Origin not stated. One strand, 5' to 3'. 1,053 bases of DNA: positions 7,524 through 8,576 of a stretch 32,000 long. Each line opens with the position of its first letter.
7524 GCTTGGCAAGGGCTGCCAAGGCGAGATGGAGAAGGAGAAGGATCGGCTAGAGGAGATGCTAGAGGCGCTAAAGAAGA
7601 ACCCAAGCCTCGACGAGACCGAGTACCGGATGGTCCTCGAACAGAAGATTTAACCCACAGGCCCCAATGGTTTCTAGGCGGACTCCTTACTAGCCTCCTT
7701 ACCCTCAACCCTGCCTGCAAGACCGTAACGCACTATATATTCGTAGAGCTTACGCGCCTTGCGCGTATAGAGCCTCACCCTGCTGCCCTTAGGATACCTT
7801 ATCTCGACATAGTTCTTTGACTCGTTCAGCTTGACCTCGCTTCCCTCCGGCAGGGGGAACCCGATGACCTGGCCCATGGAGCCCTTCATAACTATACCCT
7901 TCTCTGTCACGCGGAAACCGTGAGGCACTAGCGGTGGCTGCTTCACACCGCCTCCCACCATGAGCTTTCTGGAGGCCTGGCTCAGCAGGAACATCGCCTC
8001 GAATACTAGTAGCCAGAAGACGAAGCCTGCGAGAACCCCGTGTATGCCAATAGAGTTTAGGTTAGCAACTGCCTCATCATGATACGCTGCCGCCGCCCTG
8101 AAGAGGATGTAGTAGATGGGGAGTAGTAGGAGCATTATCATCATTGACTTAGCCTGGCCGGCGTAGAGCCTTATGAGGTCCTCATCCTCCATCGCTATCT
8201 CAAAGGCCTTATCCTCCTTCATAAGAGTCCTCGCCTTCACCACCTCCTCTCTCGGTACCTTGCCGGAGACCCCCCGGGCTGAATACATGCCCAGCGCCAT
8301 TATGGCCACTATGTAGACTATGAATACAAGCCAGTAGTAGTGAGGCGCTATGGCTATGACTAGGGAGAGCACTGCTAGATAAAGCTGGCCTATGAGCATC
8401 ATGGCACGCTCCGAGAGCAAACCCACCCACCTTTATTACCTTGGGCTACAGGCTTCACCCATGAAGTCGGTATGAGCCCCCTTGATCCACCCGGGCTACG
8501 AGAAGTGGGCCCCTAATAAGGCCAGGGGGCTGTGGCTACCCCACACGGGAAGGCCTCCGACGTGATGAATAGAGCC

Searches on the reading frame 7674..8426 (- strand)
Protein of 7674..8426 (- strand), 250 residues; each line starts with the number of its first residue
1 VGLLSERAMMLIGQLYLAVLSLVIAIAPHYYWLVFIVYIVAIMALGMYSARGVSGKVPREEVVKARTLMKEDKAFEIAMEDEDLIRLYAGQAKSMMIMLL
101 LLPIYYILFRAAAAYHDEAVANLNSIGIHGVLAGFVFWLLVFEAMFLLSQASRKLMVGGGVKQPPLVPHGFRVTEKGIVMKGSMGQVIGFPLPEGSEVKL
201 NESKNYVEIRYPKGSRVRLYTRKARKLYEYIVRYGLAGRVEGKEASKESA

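Call 6: search_protein_families(library=pfam, proteins=[window:7674-8426:-], max_evalue=1)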
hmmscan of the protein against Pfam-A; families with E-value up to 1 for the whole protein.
window:7674-8426:- (250 aa): 2 families
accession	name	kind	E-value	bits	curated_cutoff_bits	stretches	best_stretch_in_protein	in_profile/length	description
PF09973.14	DUF2208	-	1.1e-57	195.8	24.3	1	9-234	2-231/231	Predicted membrane protein (DUF2208)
PF22366.1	NDH2_C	-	0.094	13.3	27.7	1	116-147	10-41/62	NDH2 C-terminal domain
